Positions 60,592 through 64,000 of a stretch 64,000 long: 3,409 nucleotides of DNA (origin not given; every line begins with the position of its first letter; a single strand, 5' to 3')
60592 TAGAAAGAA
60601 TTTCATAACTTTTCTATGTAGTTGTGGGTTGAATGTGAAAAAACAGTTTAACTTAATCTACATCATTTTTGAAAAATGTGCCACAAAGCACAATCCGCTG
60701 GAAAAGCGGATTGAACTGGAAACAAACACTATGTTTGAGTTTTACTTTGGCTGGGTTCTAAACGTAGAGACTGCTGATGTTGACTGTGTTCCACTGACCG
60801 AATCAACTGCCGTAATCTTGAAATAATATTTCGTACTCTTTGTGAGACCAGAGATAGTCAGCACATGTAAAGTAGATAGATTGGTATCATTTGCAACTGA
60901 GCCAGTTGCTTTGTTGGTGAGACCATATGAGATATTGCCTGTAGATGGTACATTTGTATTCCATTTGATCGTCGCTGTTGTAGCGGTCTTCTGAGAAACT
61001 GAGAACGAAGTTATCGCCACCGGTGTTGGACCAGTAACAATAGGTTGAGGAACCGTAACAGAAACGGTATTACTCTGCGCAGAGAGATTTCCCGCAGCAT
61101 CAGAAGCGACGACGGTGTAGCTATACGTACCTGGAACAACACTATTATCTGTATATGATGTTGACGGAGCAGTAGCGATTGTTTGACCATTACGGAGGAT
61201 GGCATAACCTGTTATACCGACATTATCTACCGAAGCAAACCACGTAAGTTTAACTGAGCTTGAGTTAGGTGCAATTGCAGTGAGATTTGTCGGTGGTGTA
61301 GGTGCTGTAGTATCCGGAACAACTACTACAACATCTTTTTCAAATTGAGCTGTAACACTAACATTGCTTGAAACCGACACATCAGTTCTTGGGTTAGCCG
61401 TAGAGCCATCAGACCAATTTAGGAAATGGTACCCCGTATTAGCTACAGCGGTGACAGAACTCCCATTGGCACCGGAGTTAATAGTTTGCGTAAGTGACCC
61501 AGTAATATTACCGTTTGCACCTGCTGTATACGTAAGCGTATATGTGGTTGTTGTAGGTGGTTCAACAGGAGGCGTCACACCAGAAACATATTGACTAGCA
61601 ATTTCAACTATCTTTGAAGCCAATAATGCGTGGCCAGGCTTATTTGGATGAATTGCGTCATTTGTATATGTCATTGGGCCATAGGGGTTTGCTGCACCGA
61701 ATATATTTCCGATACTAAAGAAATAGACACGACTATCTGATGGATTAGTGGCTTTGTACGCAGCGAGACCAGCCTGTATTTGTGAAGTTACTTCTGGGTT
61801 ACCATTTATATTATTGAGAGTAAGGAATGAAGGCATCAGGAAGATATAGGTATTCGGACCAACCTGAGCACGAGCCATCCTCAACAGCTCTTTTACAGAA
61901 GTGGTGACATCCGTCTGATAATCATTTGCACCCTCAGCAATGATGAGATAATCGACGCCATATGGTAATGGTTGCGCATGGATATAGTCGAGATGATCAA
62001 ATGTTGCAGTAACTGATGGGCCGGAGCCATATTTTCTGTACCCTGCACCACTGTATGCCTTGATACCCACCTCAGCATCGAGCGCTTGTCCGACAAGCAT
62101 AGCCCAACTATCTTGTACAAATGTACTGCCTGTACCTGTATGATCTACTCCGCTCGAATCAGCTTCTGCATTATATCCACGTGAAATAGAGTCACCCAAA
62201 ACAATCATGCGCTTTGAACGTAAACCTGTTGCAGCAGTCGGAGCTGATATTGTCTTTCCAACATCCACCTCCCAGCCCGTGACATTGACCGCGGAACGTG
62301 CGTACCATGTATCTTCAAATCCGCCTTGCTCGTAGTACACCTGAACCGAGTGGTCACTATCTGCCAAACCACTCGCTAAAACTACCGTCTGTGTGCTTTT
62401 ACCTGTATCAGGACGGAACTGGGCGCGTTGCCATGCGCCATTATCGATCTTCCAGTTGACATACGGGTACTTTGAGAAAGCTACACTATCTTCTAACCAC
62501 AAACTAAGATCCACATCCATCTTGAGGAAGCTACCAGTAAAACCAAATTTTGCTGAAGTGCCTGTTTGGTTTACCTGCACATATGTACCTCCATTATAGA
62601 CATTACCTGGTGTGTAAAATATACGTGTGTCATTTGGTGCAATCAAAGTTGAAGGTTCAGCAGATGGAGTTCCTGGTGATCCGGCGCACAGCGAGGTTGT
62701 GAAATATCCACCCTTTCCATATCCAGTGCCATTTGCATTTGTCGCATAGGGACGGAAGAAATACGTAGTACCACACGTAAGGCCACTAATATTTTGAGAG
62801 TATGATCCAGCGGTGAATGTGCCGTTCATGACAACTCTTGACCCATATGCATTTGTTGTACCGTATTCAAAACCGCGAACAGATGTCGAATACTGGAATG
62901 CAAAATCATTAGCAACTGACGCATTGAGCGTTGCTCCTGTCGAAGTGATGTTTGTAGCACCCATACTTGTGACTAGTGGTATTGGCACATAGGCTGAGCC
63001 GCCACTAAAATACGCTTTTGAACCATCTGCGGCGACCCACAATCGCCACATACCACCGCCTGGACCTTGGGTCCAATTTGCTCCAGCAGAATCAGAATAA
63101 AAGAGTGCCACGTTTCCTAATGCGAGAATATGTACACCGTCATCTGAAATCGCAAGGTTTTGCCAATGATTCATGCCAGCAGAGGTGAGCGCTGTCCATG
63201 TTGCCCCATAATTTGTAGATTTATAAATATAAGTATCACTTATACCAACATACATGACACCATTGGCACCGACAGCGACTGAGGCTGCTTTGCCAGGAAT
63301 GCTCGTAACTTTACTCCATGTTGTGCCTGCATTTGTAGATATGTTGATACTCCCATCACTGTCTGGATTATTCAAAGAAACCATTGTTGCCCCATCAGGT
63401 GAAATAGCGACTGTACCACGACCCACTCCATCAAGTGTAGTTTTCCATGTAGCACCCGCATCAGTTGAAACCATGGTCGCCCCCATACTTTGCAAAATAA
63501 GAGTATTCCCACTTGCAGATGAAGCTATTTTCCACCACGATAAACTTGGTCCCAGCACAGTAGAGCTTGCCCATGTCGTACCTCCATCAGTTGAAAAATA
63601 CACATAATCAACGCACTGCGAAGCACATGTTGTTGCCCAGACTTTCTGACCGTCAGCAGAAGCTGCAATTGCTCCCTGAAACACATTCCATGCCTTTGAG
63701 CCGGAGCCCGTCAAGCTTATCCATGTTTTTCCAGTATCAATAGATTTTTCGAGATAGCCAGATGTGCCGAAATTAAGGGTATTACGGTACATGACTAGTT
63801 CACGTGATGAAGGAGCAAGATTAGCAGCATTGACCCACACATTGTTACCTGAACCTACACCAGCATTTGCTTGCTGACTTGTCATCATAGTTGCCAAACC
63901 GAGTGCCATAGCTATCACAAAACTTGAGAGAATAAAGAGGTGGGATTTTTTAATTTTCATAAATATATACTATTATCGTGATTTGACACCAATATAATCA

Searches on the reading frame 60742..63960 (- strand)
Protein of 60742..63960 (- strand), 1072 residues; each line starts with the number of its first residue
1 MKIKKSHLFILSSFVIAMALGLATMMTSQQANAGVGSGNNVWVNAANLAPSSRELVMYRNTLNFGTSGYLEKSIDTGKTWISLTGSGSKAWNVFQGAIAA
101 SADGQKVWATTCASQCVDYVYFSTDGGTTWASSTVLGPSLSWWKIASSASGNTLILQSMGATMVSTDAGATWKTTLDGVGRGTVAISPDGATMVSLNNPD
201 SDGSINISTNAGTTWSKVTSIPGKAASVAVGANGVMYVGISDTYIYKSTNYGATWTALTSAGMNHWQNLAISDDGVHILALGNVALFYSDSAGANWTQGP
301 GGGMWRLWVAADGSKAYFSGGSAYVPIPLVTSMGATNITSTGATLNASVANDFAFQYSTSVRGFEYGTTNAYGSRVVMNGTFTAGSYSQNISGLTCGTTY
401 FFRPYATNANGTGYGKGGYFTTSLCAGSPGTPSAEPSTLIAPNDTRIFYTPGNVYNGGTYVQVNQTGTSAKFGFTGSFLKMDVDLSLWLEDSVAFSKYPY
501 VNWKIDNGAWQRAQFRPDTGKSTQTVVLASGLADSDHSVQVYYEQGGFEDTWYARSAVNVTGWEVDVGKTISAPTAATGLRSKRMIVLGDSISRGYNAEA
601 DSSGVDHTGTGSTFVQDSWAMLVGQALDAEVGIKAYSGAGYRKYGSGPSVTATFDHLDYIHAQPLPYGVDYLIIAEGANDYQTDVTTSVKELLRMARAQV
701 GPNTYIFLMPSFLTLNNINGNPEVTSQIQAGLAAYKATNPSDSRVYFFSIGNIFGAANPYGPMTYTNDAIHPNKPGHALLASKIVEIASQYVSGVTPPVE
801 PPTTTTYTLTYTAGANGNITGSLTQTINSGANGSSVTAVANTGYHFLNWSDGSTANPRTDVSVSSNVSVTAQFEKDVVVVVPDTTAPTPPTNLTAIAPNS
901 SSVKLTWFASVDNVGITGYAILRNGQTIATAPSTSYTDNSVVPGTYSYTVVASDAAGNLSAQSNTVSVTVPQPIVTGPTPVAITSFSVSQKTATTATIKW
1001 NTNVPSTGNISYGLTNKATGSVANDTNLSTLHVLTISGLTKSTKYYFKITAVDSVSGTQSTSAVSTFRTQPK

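Call 3: search_protein_families(library=pfam, proteins=[window:60742-63960:-], max_evalue=0.01)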
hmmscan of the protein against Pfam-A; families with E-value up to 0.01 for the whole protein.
window:60742-63960:- (1072 aa): 11 families
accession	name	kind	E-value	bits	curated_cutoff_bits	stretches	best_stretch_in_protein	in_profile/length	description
PF13472.12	Lipase_GDSL_2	-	1.6e-13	52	32.9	1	587-779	1-178/178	GDSL-like Lipase/Acylhydrolase family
PF18998.6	Flg_new_2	-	1.4e-11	44.7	23.6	1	807-876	1-72/73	Divergent InlB B-repeat domain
PF00041.27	fn3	-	3.2e-10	40.5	25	2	982-1064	2-80/84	Fibronectin type III domain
PF00657.28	Lipase_GDSL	-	4e-08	34.1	23.6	1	586-784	2-208/208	GDSL-like Lipase/Acylhydrolase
PF16656.11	Pur_ac_phosph_N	-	1.2e-06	29.4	30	1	987-1069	7-93/93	Purple acid Phosphatase, N-terminal domain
PF15902.12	Sortilin-Vps10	-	1.8e-06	27.5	33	1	152-218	369-434/446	Sortilin, neurotensin receptor 3,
PF02012.26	BNR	-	3e-06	26.8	27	0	121-131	1-11/12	BNR/Asp-box repeat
PF17996.7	CE2_N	-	5.2e-05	23.7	27.9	1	461-546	13-85/108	Carbohydrate esterase 2 N-terminal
PF09479.16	Flg_new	-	0.00062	20.3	27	1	807-872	1-65/65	Listeria-Bacteroides repeat domain (List_Bact_rpt)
PF10179.15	NDNF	-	0.0013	19.2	27.3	0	1032-1069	89-126/127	Neuron-derived neurotrophic factor, first Fn(III) domain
PF24316.1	Tli3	-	0.0065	17.2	27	0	111-134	76-100/129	T6SS Tli3 immunity protein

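Call 15: search_protein_families(library=ncbifam, proteins=[window:60742-63960:-], max_evalue=0.01)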
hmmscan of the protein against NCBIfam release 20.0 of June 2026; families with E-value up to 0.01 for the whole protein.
window:60742-63960:- (1072 aa): 4 families
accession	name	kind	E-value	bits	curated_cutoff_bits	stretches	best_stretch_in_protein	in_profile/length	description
NF041611.1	exoglucan_CbhB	equivalog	1.5e-20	72.9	1950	1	873-1068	692-885/997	exoglucanase CbhB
NF045728.1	glycosyl_F510_1955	equivalog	7.8e-14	51.5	175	2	70-229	74-224/246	F510_1955 family glycosylhydrolase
NF042969.1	AcxyGlmanDactase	equivalog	8.4e-10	38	500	1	463-641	12-173/323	bifunctional acetylxylan esterase/glucomannan deacetylase AxeC2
NF045548.1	GDSL_lipase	equivalog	0.00012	21.7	300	1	577-788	35-225/231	Rv0518 family GDSL lipase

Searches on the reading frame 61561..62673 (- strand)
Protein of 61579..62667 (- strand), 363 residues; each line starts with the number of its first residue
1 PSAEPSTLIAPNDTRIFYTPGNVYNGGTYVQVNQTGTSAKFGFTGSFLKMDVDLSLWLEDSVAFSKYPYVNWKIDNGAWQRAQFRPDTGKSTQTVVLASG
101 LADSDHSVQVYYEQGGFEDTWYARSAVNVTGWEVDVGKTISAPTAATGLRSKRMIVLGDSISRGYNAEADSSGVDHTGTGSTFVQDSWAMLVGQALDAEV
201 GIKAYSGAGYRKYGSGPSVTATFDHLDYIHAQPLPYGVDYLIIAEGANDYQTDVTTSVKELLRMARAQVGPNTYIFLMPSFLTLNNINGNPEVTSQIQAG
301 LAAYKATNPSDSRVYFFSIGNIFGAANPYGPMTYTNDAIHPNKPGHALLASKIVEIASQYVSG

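Call 22: search_solved_structures(query=window:61579-62667:-, max_evalue=0.1, show_alignments=3)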
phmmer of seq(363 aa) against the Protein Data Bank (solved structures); distinct sequences matched with E-value up to 0.1: 2.
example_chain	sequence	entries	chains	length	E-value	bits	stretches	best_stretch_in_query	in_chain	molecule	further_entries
2waa_A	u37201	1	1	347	0.0064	18.9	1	146-223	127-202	XYLAN ESTERASE, PUTATIVE, AXE2C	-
4ppy_A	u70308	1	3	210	0.076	15.4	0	243-353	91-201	Putative acylhydrolase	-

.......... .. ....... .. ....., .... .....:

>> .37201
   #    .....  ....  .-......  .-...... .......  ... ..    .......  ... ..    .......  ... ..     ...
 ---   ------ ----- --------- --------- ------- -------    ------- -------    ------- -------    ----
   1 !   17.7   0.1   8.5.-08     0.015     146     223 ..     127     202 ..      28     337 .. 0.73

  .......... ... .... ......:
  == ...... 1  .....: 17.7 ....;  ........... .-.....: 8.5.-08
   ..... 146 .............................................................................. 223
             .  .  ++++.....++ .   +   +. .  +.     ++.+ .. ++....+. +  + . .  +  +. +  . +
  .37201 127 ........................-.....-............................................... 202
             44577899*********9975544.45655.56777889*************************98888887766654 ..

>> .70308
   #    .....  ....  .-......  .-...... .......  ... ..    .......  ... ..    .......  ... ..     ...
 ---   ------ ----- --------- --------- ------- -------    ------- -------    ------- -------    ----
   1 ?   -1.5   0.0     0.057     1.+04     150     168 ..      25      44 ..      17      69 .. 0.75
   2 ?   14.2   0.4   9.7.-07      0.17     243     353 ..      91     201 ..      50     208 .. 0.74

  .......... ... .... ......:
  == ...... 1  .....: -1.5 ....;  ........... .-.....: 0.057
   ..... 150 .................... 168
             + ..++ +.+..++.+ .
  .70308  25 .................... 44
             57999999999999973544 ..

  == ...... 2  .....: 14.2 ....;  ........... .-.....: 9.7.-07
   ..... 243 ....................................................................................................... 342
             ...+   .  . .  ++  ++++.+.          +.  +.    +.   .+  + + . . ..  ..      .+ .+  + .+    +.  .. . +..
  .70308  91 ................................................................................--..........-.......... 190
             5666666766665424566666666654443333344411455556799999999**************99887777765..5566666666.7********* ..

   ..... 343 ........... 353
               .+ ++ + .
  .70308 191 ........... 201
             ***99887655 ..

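Call 80: predict_structure(alignment_id=A2)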
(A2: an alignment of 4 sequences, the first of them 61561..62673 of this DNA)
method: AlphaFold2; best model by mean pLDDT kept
length: 371 residues; sequences in the alignment: 4
mean_pLDDT: 50.5   pTM: 0.41
mean pLDDT of the five models: 50.5, 49.4, 46.7, 43.4, 41.2
residues with pLDDT >= 90: 0; 70-90: 74; 50-70: 111; < 50: 186
segments of 3 or more residues with pLDDT < 50: 1-38, 63-67, 117-127, 149-236, 248-254, 283-292, 327-348, 368-371
pLDDT, mean of each block of 10 residues (from residue 1): 27 28 28 41 78 68 50 75 65 72 86 54 45 71 61 38 27 34 29 30 29 25 29 45 50 52 59 64 45 62 81 75 51 37 42 61 56 33
secondary structure, 60 per line:
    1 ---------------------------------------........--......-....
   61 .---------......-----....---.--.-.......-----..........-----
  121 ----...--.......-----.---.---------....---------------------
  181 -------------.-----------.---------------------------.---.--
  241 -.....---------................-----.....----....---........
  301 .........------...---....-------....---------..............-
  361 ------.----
elements in order: E40-47 E50-55 H57-61 E71-76 E82-85 E94-100 E106-115 E130-136 E156-159 E242-246 H256-271 E277-281 H286-289 H293-309 E316-318 H322-325 H333-336 H346-359

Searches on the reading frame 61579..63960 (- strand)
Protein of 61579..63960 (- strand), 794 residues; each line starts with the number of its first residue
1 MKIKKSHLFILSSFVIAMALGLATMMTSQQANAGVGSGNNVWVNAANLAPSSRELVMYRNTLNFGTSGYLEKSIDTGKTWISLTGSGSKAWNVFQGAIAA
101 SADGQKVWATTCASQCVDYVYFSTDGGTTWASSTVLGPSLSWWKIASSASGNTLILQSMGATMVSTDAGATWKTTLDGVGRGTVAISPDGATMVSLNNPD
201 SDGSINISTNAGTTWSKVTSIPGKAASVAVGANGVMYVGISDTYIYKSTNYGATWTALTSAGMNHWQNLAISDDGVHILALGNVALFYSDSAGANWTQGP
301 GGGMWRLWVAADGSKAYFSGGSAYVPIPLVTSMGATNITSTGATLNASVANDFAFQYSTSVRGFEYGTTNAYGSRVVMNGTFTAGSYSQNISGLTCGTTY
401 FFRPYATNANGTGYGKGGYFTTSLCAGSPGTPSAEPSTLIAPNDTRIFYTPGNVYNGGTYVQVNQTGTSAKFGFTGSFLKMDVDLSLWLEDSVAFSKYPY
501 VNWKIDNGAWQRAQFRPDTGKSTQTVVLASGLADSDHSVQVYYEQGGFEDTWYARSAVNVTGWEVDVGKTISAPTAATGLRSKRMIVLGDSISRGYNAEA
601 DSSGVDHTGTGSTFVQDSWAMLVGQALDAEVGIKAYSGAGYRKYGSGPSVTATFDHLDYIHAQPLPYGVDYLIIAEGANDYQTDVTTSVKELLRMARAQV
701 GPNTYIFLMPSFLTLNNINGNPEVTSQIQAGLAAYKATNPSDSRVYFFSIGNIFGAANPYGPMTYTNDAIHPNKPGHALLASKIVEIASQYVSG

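Call 50: find_homologous_proteins(query=window:61579-63960:-, max_evalue=0.00001)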
Query seq(794 aa) (794 aa): 131 proteins with E <= 0.00001 among 8000 candidates; the best 120 are listed.
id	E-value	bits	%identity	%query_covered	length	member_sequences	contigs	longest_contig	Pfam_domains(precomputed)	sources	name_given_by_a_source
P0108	0.0e+0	1776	100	100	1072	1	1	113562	PF18998.7,PF13472.13,PF02012.27,PF00041.28,PF15902.13,PF00657.29,PF16656.12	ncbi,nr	ncbi:MAG: GDSL-type esterase/lipase family protein [Candidatus Pacebacteria bacterium]|nr:GDSL-type 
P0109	0.0e+0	1471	82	100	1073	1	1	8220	PF18998.7,PF13472.13,PF02012.27,PF00041.28,PF15902.13,PF00657.29,PF16656.12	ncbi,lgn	-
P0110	0.0e+0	1440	80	100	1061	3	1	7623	PF18998.7,PF13472.13,PF02012.27,PF00041.28,PF15902.13,PF00657.29,PF16656.12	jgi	-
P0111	3.8e-77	279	31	53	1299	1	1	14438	PF25059.2,PF25852.1,PF01471.24,PF02012.27,PF15902.13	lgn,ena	-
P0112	4.3e-61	226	52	8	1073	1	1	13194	PF25059.2,PF17964.8,PF00041.28,PF16656.12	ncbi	-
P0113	1.1e-60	224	34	31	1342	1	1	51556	PF15899.12,PF25852.1,PF24316.2,PF14870.13,PF02012.27,PF15902.13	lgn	-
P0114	1.2e-58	218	36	45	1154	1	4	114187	PF15899.12,PF25852.1,PF24316.2,PF14870.13,PF01471.24,PF23414.2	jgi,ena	-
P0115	6.8e-58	215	35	45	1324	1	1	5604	PF00028.24,PF18998.7,PF14870.13,PF07676.19,PF15902.13,PF23414.2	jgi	jgi:photosystem II stability/assembly factor-like uncharacterized protein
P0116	1.9e-53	200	33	45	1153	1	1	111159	PF15899.12,PF25852.1,PF14870.13,PF01471.24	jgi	jgi:photosystem II stability/assembly factor-like uncharacterized protein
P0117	8.6e-53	198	33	45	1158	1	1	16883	PF01471.24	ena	-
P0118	1.3e-50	191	33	43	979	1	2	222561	PF01471.24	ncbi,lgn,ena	-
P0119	3.8e-50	189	34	45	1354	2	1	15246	PF00028.24,PF18998.7,PF15902.13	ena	-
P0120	1.9e-47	181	32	44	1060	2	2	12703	PF13715.13,PF13620.13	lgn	-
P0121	5.4e-46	176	28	41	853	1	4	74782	PF16655.13,PF00041.28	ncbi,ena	-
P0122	5.0e-40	156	34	45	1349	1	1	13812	PF00028.24,PF18998.7,PF15902.13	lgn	-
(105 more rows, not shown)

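Call 51: find_encoding_contigs(protein=P0108, flank=10000, max_places=3)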
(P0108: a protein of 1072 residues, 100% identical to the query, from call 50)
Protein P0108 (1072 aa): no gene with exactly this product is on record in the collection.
